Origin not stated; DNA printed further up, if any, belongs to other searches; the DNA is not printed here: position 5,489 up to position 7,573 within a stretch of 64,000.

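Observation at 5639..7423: Mannose-6-phosphate isomerase with an unexplained ~260-aa N-terminal domain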

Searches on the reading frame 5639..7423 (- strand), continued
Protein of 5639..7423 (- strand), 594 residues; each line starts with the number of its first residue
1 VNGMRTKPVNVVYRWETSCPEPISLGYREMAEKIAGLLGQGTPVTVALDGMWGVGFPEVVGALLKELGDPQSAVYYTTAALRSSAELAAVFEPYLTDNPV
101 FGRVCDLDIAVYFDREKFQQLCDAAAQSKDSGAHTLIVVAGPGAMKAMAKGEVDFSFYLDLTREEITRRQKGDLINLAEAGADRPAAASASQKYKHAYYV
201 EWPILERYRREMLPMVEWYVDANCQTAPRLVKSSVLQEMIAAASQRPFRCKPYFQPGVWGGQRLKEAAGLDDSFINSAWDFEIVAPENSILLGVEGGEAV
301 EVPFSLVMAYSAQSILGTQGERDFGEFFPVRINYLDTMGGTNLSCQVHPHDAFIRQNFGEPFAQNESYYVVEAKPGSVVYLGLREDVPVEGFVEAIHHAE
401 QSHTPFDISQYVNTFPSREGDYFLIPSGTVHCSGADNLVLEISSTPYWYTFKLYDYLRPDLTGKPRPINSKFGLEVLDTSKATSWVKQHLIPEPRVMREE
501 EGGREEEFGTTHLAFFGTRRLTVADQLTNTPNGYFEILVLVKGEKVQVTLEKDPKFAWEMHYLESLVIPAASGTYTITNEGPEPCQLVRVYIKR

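Call 28: find_related_loci(query=A1, collection=genome_contigs, flank=8000)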
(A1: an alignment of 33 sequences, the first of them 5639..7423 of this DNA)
Query A1 (594 aa) in genome_contigs; peptide patterns used: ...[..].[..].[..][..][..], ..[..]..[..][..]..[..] (x = any residue, [..] = any of these).
600 stretches matched a pattern (row limit reached: there are more); 588 encode a relative of the query (tblastn E <= 1e-3); the best 80 are kept; 80 distinct loci.
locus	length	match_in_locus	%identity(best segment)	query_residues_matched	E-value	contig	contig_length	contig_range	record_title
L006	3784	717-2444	45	4-594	1e-172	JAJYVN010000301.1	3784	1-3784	MAG: Bacillota bacterium isolate FK2.bin21 NODE_33649_length_3784_cov_1.012305, whole genome shotgun sequence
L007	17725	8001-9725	40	8-589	4e-138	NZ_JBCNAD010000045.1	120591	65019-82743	Neobacillus pocheonensis strain NRS-386 NRS_0386_contig_0000045, whole genome shotgun sequence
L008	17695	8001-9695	39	23-589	6e-132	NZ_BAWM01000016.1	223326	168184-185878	Neobacillus niacini strain F8, whole genome shotgun sequence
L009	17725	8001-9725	38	5-593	9e-130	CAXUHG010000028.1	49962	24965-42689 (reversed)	MAG TPA_asm: uncultured Ktedonobacteraceae bacterium isolate public_SRR14722086_metawrap_bin.6 genome assembly, contig:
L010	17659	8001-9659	39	38-594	1e-128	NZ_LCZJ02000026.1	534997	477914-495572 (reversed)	Paenibacillus etheri strain SH7 Contig_24, whole genome shotgun sequence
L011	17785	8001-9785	39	7-594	4e-128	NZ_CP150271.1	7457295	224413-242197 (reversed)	Paenibacillus sp. FSL K6-1217 chromosome, complete genome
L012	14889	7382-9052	41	43-589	1e-125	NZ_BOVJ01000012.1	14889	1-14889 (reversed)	Paenibacillus cisolokensis strain LC2-13A sequence012, whole genome shotgun sequence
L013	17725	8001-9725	37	5-593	3e-123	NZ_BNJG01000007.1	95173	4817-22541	Ktedonobacter robiniae strain SOSP1-30 sequence7, whole genome shotgun sequence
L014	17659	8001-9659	37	32-593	1e-119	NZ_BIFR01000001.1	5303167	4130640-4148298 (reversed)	Tengunoibacter tsumagoiensis strain Uno3 sequence1, whole genome shotgun sequence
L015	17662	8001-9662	40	28-589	7e-133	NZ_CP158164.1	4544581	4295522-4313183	Bacillus sp. CSS-39 chromosome, complete genome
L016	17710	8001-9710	38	5-593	3e-117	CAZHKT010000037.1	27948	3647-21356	MAG TPA_asm: uncultured Acidobacteriota bacterium isolate binchicken_co274_142 genome assembly, contig: NODE_4350_length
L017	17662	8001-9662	35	26-593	4e-116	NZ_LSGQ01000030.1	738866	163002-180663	Elizabethkingia miricola strain GTC_862 E__miricola_TS_contig_8, whole genome shotgun sequence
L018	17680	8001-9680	38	32-588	6e-116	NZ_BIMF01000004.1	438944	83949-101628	Paenibacillus lautus NBRC 15380 PLA01S_CON0004, whole genome shotgun sequence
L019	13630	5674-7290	37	42-593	7e-116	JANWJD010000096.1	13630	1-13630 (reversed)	MAG: Chloroflexi bacterium isolate CRAIB_MAG58 c_000000047337, whole genome shotgun sequence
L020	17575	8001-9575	38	40-577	8e-113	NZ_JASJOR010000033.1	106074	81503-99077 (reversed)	Xanthocytophaga flavus strain NT2B1 NODE_33_length_106074_cov_29.194022, whole genome shotgun sequence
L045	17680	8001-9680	34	26-593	4e-107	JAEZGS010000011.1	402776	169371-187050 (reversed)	MAG: Bacteroidetes bacterium isolate OH_CDB_10 k127_2146666, whole genome shotgun sequence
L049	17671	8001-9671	35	21-593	2e-106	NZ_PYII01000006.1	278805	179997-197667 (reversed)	Enterocloster lavalensis strain KCTC 15153 scaffold_5, whole genome shotgun sequence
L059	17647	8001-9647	36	28-594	5e-106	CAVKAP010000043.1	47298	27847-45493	Segatella copri isolate H07683-L1_cleanbin_000013 genome assembly, contig: Spades_H07683-L1_contig_373, whole genome sho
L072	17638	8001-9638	36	26-583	2e-105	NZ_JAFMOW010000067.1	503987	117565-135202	Rahnella bonaserana strain H11b NODE_2_length_503987_cov_67.452689, whole genome shotgun sequence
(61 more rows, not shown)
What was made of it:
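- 588 genome loci from about ten phyla (call 28).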

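Call 34: search_protein_families(library=pfam, proteins=[L072:6670-7833:-, L072:9683-10111:+, L072:10121-10615:+, L072:10628-11425:+, L072:11425-12246:+, L072:12321-13187:-, L072:5720-6628:+, L072:4411-5601:+, L045:9719-11101:+, L045:11941-13170:+], max_evalue=0.00001)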
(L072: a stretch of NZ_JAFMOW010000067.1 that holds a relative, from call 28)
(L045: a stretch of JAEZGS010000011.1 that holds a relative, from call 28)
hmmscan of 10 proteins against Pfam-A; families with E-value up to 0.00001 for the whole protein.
L072:6670-7833:- (387 aa): 4 families
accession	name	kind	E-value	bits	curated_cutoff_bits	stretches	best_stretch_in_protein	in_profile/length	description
PF00532.27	Peripla_BP_1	-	9.3e-40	137.3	22.2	1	112-377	2-278/281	Periplasmic binding proteins and sugar binding domain of LacI family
PF13377.12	Peripla_BP_3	-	7.9e-37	127.3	26.5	1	222-382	2-167/167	Periplasmic binding protein-like domain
PF13407.12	Peripla_BP_4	-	1.7e-17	64.3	35.1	1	114-362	1-256/258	Periplasmic binding protein domain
PF00356.27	LacI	-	3.3e-16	59.2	27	1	55-99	1-45/46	Bacterial regulatory proteins, lacI family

L072:9683-10111:+ (142 aa): 1 family
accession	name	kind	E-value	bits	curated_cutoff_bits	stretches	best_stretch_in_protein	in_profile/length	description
PF03610.21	EIIA-man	-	5.7e-18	65.6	21.4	1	4-104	2-99/116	PTS system fructose IIA component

L072:10121-10615:+ (164 aa): 1 family
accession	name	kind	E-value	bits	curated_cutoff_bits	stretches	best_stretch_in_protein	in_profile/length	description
PF03830.20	PTSIIB_sorb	-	1.3e-37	129.8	27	1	4-151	2-146/148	PTS system sorbose subfamily IIB component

L072:10628-11425:+ (265 aa): 1 family
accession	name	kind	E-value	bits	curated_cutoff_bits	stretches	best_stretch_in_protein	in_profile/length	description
PF03609.19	EII-Sor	-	2.7e-64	217.3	26.3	1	3-241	2-233/233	PTS system sorbose-specific iic component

L072:11425-12246:+ (273 aa): 1 family
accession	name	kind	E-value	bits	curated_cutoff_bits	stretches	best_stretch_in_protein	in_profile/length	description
PF03613.19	EIID-AGA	-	3.9e-89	298.8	25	1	8-272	2-265/265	PTS system mannose/fructose/sorbose family IID component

L072:12321-13187:- (288 aa): 1 family
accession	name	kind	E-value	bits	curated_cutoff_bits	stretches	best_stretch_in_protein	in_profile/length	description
PF06560.17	GPI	-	7.9e-17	61.5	20.7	1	89-237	34-180/182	Glucose-6-phosphate isomerase (GPI)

L072:5720-6628:+ (302 aa): 1 family
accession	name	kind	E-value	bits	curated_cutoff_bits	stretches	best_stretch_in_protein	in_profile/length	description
PF08450.18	SGL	-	1.5e-52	179.1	26.3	1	33-272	1-246/246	SMP-30/Gluconolactonase/LRE-like region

L072:4411-5601:+ (396 aa): 1 family
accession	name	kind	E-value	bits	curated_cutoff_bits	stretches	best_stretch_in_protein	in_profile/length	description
PF03797.25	Autotransporter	-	8.9e-07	29.3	26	1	219-339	12-140/255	Autotransporter beta-domain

L045:9719-11101:+ (460 aa): 2 families
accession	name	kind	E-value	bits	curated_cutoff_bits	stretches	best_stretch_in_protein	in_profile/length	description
PF00083.30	Sugar_tr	-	8.7e-126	420.8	22.3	1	12-447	1-452/452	Sugar (and other) transporter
PF07690.21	MFS_1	-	2.3e-57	194.9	33.4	2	17-389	2-338/347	Major Facilitator Superfamily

L045:11941-13170:+ (409 aa): 1 family
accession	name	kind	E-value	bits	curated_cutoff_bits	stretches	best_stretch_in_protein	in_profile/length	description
PF13810.12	DUF4185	-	2.7e-11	43.7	39.5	1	242-345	167-270/309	Domain of unknown function (DUF4185)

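Call 35: search_protein_families(library=pfam, proteins=[L049:4848-5684:+, L049:5808-6539:+, L049:6626-7402:+, L049:7381-7947:+, L049:9664-10503:+, L059:4783-5895:+, L059:5901-6965:+, L059:6962-7831:+, L059:9651-10409:+, L059:2653-4494:+], max_evalue=0.00001)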
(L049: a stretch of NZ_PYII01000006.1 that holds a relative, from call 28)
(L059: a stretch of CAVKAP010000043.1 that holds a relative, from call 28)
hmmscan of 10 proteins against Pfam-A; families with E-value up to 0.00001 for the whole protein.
L049:4848-5684:+ (278 aa): 1 family
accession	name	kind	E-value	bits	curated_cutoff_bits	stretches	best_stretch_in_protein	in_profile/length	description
PF03613.19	EIID-AGA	-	4.1e-85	285.6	25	1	11-278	1-265/265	PTS system mannose/fructose/sorbose family IID component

L049:5808-6539:+ (243 aa): 2 families
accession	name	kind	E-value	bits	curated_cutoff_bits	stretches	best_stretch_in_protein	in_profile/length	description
PF07702.18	UTRA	-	6.7e-33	113.9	23.8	1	99-235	2-140/141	UTRA domain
PF00392.27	GntR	-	1.6e-17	63.4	27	1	13-76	1-64/64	Bacterial regulatory proteins, gntR family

L049:6626-7402:+ (258 aa): 1 family
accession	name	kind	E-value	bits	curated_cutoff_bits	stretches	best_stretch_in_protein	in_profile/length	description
PF06560.17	GPI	-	2.2e-22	79.6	20.7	1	49-202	26-176/182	Glucose-6-phosphate isomerase (GPI)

L049:7381-7947:+ (188 aa): 1 family
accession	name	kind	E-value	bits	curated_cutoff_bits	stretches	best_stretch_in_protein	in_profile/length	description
PF06560.17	GPI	-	2.4e-16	60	20.7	1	41-170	16-156/182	Glucose-6-phosphate isomerase (GPI)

L049:9664-10503:+ (279 aa): 3 families
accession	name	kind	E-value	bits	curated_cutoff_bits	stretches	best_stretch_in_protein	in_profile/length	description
PF08282.18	Hydrolase_3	-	3.4e-51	174.9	20.9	1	11-270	1-255/255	haloacid dehalogenase-like hydrolase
PF00702.32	Hydrolase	-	4.3e-10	40.7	26.4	1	9-238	2-191/191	haloacid dehalogenase-like hydrolase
PF05116.19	S6PP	-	2.2e-08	34.5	20.3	1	199-250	162-214/247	Sucrose-6F-phosphate phosphohydrolase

L059:4783-5895:+ (370 aa): 5 families
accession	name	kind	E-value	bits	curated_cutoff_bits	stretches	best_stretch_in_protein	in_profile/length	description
PF01556.23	DnaJ_C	-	1.3e-50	171.8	26.6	1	125-339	3-152/152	DnaJ C terminal domain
PF00226.36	DnaJ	-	2.6e-30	104.8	27.8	1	6-67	1-63/63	DnaJ domain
PF00684.25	DnaJ_CXXCXGXG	-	1e-17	64.5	32.7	1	150-214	1-65/65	DnaJ central domain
PF17302.8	DUF5351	-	3.4e-06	27.7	27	0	167-176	1-10/29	Family of unknown function (DUF5351)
PF15777.11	Anti-TRAP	-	3.9e-06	27.2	32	0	145-179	8-45/59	Tryptophan RNA-binding attenuator protein inhibitory protein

L059:5901-6965:+ (354 aa): 1 family
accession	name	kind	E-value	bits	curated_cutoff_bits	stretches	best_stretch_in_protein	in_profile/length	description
PF04204.22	HTS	-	7.4e-130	432.7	27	1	28-324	1-298/298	Homoserine O-succinyltransferase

L059:6962-7831:+ (289 aa): 2 families
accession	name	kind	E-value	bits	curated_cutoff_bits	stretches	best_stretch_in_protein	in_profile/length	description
PF19890.4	DUF6363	-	4.2e-18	65.4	26.4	1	207-281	1-75/75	Domain of unknown function (DUF6363)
PF01734.28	Patatin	-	3.3e-17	63.7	27.7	1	5-169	1-188/191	Patatin-like phospholipase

L059:9651-10409:+ (252 aa): 2 families
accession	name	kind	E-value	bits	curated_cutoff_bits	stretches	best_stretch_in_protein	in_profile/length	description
PF07702.18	UTRA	-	1.8e-32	112.5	23.8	1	102-239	2-140/141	UTRA domain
PF00392.27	GntR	-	5.1e-18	64.9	27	1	17-80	1-64/64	Bacterial regulatory proteins, gntR family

L059:2653-4494:+ (613 aa): 2 families
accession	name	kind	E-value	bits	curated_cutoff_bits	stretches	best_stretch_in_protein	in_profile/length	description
PF00012.26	HSP70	-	6.4e-249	827.6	20.6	1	11-583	1-599/599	Hsp70 protein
PF06723.19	MreB_Mbl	-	7.4e-18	64.9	27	1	11-353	3-316/327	MreB/Mbl protein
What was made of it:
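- Man-family PTS operons occur in Rahnella and Enterocloster (calls 34, 35). In Rahnella and Enterocloster the gene sits beside cupin-type GPI paralogues, a HAD phosphatase and a Man-family PTS of unknown substrate (calls 34, 35).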

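Call 37: predict_structure(alignment_id=A1)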
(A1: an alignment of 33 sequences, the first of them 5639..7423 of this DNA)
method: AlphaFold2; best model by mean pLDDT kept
length: 594 residues; sequences in the alignment: 33
mean_pLDDT: 91.4   pTM: 0.91
mean pLDDT of the five models: 91.4, 89.9, 89.4, 88.6, 87.2
residues with pLDDT >= 90: 441; 70-90: 126; 50-70: 26; < 50: 1
segments of 3 or more residues with pLDDT < 50: none
pLDDT, mean of each block of 10 residues (from residue 1): 81 89 91 91 95 96 95 97 96 88 92 98 95 95 93 95 92 92 82 91 95 95 96 96 96 75 82 67 86 93 96 96 92 89 90 86 91 97 94 93 90 97 95 94 80 79 66 92 93 96 94 91 97 94 97 93 96 97 97 89
secondary structure, 60 per line:
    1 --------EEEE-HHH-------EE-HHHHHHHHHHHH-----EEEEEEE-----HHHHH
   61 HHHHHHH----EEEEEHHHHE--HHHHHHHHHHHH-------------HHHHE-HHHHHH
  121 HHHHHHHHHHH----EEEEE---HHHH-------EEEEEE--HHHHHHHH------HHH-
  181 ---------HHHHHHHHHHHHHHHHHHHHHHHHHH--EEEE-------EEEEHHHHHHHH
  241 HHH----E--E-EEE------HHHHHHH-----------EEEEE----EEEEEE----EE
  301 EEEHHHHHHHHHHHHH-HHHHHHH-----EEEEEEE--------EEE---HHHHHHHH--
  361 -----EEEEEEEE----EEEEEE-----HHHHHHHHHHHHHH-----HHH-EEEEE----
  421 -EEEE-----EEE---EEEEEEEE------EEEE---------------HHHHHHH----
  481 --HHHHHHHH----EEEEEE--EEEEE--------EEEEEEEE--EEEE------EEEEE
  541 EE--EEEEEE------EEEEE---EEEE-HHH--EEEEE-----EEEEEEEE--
elements in order: E9-12 H27-38 E44-50 H56-67 E72-76 H77-80 H84-95 H109-112 H115-131 E136-140 H144-147 E155-160 H163-170 H190-215 E218-221 E229-232 H233-243 E253-255 H262-268 E280-284 E289-294 E299-303 H304-316 H318-324 E330-336 E345-347 H351-358 E366-373 E378-383 H389-402 E412-416 E422-425 E431-433 E437-444 E451-454 H470-476 H483-490 E495-500 E503-507 E516-523 E526-529 E536-542 E545-550 E557-561 E565-568 E575-579 E585-592
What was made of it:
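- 5639..7423 (-): Whole ORF of the long-form class I PMI: 594 aa from the GTG at 7423, or probably 591 aa from the ATG at 7414. Full-length AF2 model: pLDDT 91.4, pTM 0.91 (call 37).
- The full-length model has pTM 0.91 (call 37).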
